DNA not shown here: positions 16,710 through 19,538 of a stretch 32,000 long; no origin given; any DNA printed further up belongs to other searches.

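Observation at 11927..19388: GRE island with two regulators, a thiazoline-carboxylate-hydrolase-like protein and a ProC-like reductase: possible cyclic imino-acid pathway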

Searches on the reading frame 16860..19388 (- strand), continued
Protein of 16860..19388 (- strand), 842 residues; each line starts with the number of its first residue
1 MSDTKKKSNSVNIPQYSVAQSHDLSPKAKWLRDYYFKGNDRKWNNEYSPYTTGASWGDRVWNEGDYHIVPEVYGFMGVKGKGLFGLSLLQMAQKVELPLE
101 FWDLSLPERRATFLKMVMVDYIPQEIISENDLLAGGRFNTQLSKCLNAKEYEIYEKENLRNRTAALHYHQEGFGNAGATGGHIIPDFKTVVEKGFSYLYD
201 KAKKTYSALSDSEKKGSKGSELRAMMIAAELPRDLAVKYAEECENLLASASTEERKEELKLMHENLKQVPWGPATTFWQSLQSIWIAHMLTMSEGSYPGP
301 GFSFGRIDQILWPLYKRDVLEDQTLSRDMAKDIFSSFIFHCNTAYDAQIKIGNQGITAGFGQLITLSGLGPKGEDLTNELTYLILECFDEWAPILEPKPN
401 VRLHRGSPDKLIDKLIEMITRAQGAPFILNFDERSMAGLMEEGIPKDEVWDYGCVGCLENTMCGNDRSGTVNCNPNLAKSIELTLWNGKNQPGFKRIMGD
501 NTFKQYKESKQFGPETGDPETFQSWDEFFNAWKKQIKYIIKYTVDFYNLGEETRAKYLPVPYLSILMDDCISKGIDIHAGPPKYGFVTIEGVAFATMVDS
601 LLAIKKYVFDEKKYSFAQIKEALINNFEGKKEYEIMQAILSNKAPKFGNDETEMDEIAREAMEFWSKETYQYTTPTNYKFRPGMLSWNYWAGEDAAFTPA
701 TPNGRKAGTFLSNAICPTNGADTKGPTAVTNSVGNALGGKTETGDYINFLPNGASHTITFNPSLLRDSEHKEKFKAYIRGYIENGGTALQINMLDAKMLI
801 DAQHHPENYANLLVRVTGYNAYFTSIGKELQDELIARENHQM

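Call 18: search_solved_structures(query=window:16860-19388:-, max_evalue=1e-80, show_alignments=5)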
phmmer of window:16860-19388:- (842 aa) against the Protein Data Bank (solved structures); distinct sequences matched with E-value up to 1e-80: 4.
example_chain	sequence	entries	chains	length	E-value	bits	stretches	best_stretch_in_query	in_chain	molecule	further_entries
1r8w_A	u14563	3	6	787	4.6e-90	306.1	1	181-842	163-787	glycerol dehydratase | B12-independent glycerol dehydratase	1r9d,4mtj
6vxc_A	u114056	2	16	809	1.1e-89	304.9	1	188-838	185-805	Trans-4-hydroxy-L-proline dehydratase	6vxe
9f3w_A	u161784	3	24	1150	7.5e-82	279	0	234-837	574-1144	Choline trimethylamine-lyase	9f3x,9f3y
5i2a_A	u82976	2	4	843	1.1e-81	278.4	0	181-627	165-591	Diol-dehydratase | Diol dehydratase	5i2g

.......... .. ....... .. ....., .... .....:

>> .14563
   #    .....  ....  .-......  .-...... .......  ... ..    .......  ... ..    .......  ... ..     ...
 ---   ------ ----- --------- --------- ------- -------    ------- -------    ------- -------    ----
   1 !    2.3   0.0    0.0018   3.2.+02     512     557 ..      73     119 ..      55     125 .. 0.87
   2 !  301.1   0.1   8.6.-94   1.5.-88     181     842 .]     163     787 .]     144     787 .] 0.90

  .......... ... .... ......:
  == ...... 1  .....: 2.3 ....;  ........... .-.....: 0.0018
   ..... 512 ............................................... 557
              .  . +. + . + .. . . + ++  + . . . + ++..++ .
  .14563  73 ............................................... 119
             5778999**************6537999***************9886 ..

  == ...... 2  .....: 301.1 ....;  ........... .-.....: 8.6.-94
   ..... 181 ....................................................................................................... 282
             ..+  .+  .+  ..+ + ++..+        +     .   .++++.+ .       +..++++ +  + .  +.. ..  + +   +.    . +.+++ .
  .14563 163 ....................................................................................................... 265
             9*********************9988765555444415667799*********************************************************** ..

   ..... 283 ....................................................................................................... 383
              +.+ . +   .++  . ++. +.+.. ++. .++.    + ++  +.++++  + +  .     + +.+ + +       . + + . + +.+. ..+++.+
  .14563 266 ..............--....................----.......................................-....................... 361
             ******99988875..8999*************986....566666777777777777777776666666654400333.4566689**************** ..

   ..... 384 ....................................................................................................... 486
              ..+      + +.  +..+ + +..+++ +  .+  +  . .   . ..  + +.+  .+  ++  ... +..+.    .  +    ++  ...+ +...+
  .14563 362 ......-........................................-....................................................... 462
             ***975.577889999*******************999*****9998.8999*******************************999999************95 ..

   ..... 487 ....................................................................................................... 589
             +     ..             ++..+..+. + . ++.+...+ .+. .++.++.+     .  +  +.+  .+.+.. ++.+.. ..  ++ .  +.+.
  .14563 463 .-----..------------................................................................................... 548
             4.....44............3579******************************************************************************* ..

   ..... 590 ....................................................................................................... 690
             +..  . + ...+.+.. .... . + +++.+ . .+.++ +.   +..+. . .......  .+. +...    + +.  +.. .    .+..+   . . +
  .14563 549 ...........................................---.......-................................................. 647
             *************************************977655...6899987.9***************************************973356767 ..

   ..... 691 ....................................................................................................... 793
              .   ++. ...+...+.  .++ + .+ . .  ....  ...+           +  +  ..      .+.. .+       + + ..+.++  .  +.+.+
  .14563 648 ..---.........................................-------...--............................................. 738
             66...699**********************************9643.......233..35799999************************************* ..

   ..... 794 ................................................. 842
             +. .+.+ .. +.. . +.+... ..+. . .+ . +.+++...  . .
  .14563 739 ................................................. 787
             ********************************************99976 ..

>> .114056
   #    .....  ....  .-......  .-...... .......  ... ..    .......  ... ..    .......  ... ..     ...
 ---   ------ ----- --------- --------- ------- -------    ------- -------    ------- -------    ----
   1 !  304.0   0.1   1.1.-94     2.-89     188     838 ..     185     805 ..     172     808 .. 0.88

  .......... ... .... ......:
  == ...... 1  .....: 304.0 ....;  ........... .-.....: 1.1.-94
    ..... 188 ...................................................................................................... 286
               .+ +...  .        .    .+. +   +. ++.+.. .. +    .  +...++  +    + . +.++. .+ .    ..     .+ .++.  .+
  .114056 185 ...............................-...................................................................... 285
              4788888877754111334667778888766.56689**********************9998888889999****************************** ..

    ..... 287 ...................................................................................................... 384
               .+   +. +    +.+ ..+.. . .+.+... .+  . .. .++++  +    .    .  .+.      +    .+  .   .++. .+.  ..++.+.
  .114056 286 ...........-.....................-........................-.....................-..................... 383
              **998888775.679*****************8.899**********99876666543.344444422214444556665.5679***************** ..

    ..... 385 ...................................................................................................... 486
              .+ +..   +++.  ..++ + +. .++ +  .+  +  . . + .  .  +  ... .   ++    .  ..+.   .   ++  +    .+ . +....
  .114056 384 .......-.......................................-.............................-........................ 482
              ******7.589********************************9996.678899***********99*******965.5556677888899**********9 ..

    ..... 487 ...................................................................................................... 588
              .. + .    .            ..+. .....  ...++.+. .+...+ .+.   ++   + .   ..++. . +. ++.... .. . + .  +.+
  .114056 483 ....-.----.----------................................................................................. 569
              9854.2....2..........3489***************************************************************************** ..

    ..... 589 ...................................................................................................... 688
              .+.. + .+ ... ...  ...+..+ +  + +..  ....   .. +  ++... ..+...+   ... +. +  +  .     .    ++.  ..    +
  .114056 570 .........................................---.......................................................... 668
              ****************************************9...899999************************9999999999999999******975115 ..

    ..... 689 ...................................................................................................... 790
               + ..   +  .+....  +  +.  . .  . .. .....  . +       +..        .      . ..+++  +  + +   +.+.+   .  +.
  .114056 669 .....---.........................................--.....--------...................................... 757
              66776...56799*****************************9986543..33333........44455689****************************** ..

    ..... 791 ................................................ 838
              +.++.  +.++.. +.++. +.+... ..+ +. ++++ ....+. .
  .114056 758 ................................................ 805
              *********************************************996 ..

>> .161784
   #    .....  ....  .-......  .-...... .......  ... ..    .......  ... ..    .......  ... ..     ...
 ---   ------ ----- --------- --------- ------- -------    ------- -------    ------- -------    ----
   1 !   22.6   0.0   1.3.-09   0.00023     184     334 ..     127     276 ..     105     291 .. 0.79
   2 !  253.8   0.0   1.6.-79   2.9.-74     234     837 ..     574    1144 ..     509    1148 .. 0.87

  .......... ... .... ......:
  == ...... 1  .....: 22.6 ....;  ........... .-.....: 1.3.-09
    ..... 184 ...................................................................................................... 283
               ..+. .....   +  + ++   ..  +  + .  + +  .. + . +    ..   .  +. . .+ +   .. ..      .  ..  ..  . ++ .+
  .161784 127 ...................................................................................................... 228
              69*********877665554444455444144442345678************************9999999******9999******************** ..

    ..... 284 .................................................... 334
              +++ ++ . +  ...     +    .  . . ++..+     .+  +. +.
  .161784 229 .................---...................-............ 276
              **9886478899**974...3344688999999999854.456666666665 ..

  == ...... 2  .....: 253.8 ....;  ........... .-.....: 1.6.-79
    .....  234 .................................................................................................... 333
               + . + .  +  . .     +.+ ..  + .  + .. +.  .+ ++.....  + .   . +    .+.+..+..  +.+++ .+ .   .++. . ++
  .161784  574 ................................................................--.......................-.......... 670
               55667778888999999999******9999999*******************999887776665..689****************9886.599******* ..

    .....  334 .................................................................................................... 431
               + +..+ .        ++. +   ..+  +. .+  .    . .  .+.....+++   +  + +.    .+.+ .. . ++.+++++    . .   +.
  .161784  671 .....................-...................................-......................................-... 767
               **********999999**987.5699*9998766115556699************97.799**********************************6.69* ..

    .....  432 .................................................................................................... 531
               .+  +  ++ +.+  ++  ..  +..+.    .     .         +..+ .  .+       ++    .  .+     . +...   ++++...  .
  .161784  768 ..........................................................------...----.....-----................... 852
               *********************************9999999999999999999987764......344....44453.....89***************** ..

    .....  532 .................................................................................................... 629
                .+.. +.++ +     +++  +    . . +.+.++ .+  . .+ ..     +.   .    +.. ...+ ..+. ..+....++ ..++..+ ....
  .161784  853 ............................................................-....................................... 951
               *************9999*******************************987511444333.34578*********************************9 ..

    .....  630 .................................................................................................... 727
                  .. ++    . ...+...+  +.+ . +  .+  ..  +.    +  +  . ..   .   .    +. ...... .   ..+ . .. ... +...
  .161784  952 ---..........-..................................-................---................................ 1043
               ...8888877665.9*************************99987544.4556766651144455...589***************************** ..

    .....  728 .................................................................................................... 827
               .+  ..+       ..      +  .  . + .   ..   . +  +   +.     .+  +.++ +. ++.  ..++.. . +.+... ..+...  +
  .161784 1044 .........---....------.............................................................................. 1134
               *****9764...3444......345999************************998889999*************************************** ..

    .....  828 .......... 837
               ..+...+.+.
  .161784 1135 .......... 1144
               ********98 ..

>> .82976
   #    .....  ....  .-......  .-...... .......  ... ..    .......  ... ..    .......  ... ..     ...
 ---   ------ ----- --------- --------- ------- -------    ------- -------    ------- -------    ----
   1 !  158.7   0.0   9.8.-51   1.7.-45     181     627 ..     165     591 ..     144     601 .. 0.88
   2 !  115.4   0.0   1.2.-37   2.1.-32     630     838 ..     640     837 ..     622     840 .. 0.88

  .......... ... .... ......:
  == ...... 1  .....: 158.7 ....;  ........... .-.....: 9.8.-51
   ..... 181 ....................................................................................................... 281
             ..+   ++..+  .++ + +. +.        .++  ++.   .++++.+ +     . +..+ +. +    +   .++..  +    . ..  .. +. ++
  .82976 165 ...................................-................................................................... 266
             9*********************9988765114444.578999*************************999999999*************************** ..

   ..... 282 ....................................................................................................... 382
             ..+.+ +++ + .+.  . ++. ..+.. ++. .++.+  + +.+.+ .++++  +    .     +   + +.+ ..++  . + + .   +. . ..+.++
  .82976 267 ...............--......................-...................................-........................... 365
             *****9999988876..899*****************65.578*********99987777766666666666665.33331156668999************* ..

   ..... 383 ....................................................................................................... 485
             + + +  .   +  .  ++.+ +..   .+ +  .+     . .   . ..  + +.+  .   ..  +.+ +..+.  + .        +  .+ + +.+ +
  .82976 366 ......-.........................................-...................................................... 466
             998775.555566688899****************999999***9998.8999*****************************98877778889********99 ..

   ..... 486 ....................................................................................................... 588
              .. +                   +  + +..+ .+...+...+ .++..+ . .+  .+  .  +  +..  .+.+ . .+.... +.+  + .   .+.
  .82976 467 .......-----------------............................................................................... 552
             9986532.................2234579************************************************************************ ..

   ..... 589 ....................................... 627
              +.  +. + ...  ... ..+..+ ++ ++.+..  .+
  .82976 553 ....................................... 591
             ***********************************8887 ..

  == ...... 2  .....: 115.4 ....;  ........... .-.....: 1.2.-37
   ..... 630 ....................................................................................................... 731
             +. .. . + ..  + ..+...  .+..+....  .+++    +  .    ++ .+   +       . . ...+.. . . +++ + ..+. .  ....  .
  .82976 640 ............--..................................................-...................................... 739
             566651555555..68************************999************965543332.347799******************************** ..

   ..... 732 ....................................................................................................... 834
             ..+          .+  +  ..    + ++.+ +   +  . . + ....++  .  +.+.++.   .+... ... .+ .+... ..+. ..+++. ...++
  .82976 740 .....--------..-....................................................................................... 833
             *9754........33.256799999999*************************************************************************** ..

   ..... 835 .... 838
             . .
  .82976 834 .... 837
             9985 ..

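Call 27: find_encoding_contigs(protein=P0003, flank=10000, max_places=2)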
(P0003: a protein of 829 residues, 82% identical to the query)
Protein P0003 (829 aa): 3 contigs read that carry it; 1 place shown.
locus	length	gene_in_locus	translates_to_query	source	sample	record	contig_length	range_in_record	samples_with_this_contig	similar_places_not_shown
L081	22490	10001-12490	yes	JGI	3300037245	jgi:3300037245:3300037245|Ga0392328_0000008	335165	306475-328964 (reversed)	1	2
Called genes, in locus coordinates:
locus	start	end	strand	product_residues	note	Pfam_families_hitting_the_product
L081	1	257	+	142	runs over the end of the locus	-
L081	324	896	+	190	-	PF13431:TPR_17 (faint), PF13428:TPR_14 (faint), PF13414:TPR_11 (faint), PF13432:TPR_16, PF14559:TPR_19 (weak), PF00515:TPR_1 (weak), PF07719:TPR_2 (weak)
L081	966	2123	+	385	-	PF08447:PAS_3, PF00512:HisKA, PF02518:HATPase_c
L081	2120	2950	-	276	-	PF02254:TrkA_N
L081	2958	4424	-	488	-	PF01406:tRNA-synt_1e, PF00133:tRNA-synt_1 (faint), PF09334:tRNA-synt_1g (weak), PF01921:tRNA-synt_1f (weak), PF09334:tRNA-synt_1g (weak), PF09190:DALR_2 (weak)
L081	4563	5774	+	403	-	PF07969:Amidohydro_3 (weak), PF01979:Amidohydro_1, PF07969:Amidohydro_3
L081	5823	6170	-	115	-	-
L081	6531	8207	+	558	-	PF13088:BNR_2, PF13859:BNR_3 (weak)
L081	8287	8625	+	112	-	-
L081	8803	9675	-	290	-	-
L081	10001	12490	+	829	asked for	PF02901:PFL-like, PF01228:Gly_radical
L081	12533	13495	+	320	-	PF04055:Radical_SAM, PF13353:Fer4_12, PF00037:Fer4 (weak), PF13237:Fer4_10, PF14697:Fer4_21, PF12838:Fer4_7, PF13187:Fer4_9, PF00037:Fer4, +5 more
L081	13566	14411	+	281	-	-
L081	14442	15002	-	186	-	PF00440:TetR_N (weak)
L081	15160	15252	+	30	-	-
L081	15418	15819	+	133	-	-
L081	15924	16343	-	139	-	PF02036:SCP2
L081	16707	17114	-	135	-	PF02036:SCP2 (weak)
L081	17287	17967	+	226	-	-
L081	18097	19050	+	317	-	PF04307:YdjM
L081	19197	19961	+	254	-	-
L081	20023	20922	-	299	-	PF01040:UbiA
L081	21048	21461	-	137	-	PF00583:Acetyltransf_1, PF13673:Acetyltransf_10, PF13508:Acetyltransf_7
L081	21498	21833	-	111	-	PF09138:Urm1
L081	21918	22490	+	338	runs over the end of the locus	-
